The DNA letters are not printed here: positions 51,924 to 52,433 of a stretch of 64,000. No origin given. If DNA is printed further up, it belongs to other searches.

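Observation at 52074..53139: A PD-(D/E)xK/DUF4268-type protein sits in the HicA position upstream of a HicB antitoxin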

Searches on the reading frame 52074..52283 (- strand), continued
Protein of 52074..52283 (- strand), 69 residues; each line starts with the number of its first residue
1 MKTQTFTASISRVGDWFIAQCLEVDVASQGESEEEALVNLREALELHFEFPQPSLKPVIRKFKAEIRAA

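Call 43: find_encoding_contigs(protein=P0177, flank=3000, max_places=4)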
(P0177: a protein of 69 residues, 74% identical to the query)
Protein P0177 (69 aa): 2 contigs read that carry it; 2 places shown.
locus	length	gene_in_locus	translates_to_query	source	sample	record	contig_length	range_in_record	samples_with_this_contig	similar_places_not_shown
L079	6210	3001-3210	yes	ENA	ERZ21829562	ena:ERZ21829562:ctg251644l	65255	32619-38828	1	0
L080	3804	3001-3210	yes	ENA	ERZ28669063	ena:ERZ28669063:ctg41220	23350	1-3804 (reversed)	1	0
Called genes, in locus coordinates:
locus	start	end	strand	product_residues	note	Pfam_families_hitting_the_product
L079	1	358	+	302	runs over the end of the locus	PF18864:AbiTii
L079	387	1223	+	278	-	-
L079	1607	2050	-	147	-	-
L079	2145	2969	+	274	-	-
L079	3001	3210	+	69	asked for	PF24113:DUF7387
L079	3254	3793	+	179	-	PF13563:2_5_RNA_ligase2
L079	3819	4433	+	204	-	-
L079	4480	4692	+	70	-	-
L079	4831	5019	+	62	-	-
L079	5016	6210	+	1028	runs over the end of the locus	-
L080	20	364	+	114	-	-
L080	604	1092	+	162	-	-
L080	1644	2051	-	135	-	-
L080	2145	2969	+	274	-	-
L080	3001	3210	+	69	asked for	PF24113:DUF7387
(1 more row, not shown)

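Call 44: predict_structure(alignment_id=A3)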
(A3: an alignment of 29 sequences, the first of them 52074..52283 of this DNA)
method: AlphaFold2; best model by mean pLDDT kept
length: 69 residues; sequences in the alignment: 29
mean_pLDDT: 79.0   pTM: 0.59
mean pLDDT of the five models: 79.0, 56.4, 56.1, 52.6, 52.4
residues with pLDDT >= 90: 33; 70-90: 13; 50-70: 20; < 50: 3
segments of 3 or more residues with pLDDT < 50: none
pLDDT, mean of each block of 10 residues (from residue 1): 80 95 92 95 81 53 56
secondary structure, 60 per line:
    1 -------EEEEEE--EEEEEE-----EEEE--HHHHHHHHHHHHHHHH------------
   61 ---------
elements in order: E8-13 E16-21 E27-30 H33-48

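Call 49: fold_search(model_id=the predicted structure, library=pdb)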
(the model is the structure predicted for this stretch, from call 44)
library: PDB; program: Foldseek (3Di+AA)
matches with E <= 10: 439; with E <= 0.001: 0
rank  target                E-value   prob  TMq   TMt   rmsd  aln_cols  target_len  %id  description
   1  2yzt                  3.1e-02  1.00  0.61  0.63  11.5        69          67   26  Crystal structure of uncharacterized conserved protein from Thermus thermophilus HB8 (released 2007-11-06)
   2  3k6q_A                2.7e-01  1.00  0.52  0.27   1.1        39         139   31  CRYSTAL STRUCTURE OF An antitoxin part of a putative toxin/antitoxin system (SWOL_0700) FROM SYNTROPHOMONAS WOLFEI SUB (released 2009-10-27)
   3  2ljh_MODEL_1_A        2.9e-01  0.69  0.45  0.35   8.0        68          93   13  NMR structure of Double-stranded RNA-specific editase Adar (released 2012-01-11)
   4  2nue_A                3.1e-01  0.69  0.40  0.16   4.4        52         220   21  Crystal structure of RNase III from Aquifex aeolicus complexed with ds-RNA at 2.9-Angstrom Resolution (released 2007-11-20)
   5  3llh_B                4.3e-01  0.91  0.48  0.50   2.9        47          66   19  Crystal structure of the first dsRBD of TAR RNA-binding protein 2 (released 2010-12-08)
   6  1yyo_B                4.3e-01  0.89  0.48  0.17   3.7        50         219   22  Crystal structure of RNase III mutant E110K from Aquifex aeolicus complexed with double-stranded RNA at 2.9-Angstrom R (released 2005-11-22)
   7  8yig_B                4.3e-01  0.60  0.44  0.35  10.9        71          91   18  DmDcr-2/LoqsPD/slm2 in initial binding state (released 2025-03-05)
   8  9kby_A                5.2e-01  0.98  0.54  0.05   1.8        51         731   12  Cryo-EM structure of DCL4-Hairpin RNA complex (released 2026-02-18)
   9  2ltr_MODEL_1_A        5.5e-01  0.57  0.36  0.26   4.6        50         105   22  Solution structure of RDE-4(32-136) (released 2013-12-04)
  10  2ez6_A                5.9e-01  0.77  0.43  0.15   4.0        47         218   21  Crystal structure of Aquifex aeolicus RNase III (D44N) complexed with product of double-stranded RNA processing (released 2006-02-07)
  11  4wsp                  6.2e-01  0.51  0.37  0.34   4.3        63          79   16  Racemic crystal structure of Rv1738 from Mycobacterium tuberculosis (Form-I) (released 2015-03-18)
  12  2nug_B                6.2e-01  0.30  0.33  0.13   5.0        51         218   22  Crystal structure of RNase III from Aquifex aeolicus complexed with ds-RNA at 1.7-Angstrom Resolution (released 2007-11-20)
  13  7v6c_B                6.7e-01  0.72  0.42  0.14   3.2        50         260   18  Structure of the Dicer-2-R2D2 heterodimer bound to small RNA duplex (released 2022-03-23)
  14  2dmy_MODEL_1_A        6.7e-01  0.38  0.43  0.32   9.1        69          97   13  Solution structure of DSRM domain in Spermatid perinuclear RNA-bind protein (released 2006-10-24)
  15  9asm_B                6.7e-01  0.33  0.36  0.14   4.2        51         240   10  Human Drosha and DGCR8 in complex with Pri-let-7f1 (released 2024-09-04)
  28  3k6q_B                9.1e-01  0.97  0.50  0.26   1.0        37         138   32  CRYSTAL STRUCTURE OF An antitoxin part of a putative toxin/antitoxin system (SWOL_0700) FROM SYNTROPHOMONAS WOLFEI SUB (released 2009-10-27)
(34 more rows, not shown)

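Call 71: find_encoding_contigs(protein=P0126, flank=1200, max_places=5)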
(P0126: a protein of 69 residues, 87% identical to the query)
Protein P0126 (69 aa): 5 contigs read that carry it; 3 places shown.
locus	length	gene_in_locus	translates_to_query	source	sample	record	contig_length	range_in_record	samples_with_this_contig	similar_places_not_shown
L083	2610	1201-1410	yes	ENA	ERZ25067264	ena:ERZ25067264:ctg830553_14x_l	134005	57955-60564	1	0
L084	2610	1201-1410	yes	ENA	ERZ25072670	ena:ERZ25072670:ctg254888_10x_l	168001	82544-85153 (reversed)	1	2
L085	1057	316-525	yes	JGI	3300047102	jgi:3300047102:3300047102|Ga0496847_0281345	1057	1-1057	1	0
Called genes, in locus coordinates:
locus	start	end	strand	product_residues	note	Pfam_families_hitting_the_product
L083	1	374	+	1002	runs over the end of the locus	PF13620:CarboxypepD_reg, PF13715:CarbopepD_reg_2, PF07715:Plug, PF00593:TonB_dep_Rec_b-barrel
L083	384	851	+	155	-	-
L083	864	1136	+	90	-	-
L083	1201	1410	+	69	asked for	PF24113:DUF7387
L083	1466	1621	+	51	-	PF07927:HicA_toxin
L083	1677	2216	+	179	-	PF13563:2_5_RNA_ligase2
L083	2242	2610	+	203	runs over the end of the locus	-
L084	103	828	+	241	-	-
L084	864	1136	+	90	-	-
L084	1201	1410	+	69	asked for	PF24113:DUF7387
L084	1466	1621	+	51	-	PF07927:HicA_toxin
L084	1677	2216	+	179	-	PF13563:2_5_RNA_ligase2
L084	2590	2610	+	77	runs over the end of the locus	-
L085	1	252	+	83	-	?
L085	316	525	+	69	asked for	PF24113:DUF7387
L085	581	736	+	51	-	PF07927:HicA_toxin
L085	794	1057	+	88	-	?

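Call 72: find_encoding_contigs(protein=P0234, flank=1200, max_places=5)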
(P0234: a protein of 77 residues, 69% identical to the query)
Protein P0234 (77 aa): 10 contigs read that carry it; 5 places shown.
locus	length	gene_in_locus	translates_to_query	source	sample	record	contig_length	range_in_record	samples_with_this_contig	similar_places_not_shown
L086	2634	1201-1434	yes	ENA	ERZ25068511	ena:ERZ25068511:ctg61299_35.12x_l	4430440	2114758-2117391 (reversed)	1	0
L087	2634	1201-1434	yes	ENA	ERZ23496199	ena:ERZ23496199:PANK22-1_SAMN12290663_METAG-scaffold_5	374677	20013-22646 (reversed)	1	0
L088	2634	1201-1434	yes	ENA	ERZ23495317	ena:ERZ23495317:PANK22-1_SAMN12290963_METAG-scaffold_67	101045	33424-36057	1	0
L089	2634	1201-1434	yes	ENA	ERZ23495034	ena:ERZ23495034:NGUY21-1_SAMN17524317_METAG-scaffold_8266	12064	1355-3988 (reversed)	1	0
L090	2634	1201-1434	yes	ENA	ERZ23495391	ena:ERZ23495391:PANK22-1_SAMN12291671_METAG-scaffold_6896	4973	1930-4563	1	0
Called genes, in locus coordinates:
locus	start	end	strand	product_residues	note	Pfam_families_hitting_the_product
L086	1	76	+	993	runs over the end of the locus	-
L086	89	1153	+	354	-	PF03687:UPF0164 (weak)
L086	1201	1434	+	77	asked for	PF24113:DUF7387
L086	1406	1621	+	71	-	PF07927:HicA_toxin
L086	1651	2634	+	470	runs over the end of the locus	PF00884:Sulfatase, PF01663:Phosphodiest (weak), PF16347:SGSH_C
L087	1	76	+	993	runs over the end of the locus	-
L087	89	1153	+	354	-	PF03687:UPF0164 (weak)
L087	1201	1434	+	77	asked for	PF24113:DUF7387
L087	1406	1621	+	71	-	PF07927:HicA_toxin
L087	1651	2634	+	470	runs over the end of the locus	PF00884:Sulfatase, PF01663:Phosphodiest (weak), PF16347:SGSH_C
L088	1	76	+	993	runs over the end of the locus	-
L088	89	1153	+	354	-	PF03687:UPF0164 (weak)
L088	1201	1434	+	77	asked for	PF24113:DUF7387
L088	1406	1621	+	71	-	PF07927:HicA_toxin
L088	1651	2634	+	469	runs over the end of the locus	PF00884:Sulfatase, PF01663:Phosphodiest (weak), PF16347:SGSH_C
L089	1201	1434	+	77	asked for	PF24113:DUF7387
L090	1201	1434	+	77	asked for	PF24113:DUF7387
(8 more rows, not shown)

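Call 73: find_encoding_contigs(protein=P0153, flank=1200, max_places=5)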
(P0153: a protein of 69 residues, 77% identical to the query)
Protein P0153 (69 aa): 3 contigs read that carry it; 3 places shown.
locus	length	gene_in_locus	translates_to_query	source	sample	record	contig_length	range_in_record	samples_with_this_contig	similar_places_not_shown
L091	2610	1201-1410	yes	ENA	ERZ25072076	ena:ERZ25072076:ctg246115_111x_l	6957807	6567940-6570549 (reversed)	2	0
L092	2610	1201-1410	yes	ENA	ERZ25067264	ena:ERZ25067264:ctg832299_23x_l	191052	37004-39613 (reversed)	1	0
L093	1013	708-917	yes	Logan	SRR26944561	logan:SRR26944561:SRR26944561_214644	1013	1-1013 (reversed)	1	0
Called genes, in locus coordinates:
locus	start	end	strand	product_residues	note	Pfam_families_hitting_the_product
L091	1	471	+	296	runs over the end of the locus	PF01656:CbiA, PF09140:MipZ (faint), PF10609:ParA, PF13614:AAA_31 (weak)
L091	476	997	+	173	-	PF08369:PCP_red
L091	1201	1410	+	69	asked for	PF24113:DUF7387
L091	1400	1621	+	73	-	PF07927:HicA_toxin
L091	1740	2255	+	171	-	PF05425:CopD (weak)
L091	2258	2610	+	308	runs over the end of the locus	-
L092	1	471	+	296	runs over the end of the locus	PF01656:CbiA, PF09140:MipZ (faint), PF10609:ParA, PF13614:AAA_31 (weak)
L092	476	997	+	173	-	PF08369:PCP_red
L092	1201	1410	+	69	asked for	PF24113:DUF7387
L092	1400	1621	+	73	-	PF07927:HicA_toxin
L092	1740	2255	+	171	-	PF05425:CopD (weak)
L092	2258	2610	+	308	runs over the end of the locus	-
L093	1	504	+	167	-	?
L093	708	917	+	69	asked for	PF24113:DUF7387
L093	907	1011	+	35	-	?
